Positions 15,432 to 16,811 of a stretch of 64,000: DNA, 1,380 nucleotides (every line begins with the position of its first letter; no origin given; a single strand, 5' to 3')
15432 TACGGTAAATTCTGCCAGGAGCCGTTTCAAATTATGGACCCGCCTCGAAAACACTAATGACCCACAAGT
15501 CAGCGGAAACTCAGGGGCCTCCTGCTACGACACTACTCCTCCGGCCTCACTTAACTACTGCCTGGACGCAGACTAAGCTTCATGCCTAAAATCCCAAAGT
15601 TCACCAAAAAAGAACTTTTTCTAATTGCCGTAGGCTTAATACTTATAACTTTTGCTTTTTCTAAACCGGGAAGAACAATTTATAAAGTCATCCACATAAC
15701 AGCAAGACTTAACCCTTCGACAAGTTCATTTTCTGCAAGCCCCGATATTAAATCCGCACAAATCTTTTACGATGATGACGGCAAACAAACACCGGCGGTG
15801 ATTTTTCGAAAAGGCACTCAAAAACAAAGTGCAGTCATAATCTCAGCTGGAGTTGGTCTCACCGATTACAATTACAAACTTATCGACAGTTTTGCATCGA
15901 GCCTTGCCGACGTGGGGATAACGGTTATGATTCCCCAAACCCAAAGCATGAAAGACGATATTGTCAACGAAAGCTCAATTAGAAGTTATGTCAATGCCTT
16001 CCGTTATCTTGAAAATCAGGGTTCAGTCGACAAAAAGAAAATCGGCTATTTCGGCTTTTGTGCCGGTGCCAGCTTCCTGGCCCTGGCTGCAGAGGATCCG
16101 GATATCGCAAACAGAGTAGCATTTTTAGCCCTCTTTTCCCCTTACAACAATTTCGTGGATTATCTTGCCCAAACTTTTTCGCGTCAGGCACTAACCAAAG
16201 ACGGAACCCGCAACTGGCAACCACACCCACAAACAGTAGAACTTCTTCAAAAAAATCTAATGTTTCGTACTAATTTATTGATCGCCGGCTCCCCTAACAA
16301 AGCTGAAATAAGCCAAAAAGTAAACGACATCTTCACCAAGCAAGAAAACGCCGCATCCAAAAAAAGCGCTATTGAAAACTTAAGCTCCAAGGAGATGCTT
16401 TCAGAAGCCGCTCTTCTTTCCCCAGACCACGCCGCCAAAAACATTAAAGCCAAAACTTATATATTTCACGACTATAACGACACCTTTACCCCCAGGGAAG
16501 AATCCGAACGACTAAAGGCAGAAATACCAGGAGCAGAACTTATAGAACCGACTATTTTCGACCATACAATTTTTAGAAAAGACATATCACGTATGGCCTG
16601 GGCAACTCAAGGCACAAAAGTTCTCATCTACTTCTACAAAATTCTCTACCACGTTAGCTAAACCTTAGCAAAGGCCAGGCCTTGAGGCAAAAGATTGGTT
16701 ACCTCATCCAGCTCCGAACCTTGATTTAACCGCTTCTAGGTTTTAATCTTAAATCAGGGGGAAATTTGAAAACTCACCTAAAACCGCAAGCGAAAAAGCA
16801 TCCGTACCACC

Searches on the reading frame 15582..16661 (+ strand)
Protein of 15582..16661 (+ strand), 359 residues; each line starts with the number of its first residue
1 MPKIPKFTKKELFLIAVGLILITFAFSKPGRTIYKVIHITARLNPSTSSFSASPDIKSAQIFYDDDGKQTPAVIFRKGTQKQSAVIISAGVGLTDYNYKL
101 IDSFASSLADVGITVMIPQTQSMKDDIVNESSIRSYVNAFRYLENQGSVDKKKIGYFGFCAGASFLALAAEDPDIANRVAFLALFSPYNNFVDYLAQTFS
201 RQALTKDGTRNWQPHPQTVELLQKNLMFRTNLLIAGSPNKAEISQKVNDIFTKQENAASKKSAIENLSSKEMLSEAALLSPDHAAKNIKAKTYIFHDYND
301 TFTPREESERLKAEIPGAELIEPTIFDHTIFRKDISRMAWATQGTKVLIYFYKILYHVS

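Call 76: find_encoding_contigs(protein=window:15582-16661:+, flank=10000, max_places=1)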
Protein window:15582-16661:+ (359 aa): 7 contigs read that carry it; 1 place shown.
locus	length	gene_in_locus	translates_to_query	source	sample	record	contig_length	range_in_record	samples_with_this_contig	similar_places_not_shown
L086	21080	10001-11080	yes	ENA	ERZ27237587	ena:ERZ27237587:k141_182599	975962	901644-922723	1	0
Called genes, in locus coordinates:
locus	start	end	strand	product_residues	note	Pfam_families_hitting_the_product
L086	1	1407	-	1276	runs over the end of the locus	-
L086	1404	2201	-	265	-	-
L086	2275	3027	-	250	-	-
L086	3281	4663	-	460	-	-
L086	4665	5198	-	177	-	-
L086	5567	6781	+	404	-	PF08308:PEGA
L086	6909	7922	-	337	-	-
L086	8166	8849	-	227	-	PF04203:Sortase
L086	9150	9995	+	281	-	-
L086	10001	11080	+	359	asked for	PF01738:DLH (faint)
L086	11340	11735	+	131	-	-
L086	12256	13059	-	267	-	-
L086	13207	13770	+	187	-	PF07963:N_methyl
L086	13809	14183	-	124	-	PF05635:23S_rRNA_IVP, PF22296:bAvd (weak)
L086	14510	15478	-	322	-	PF00188:CAP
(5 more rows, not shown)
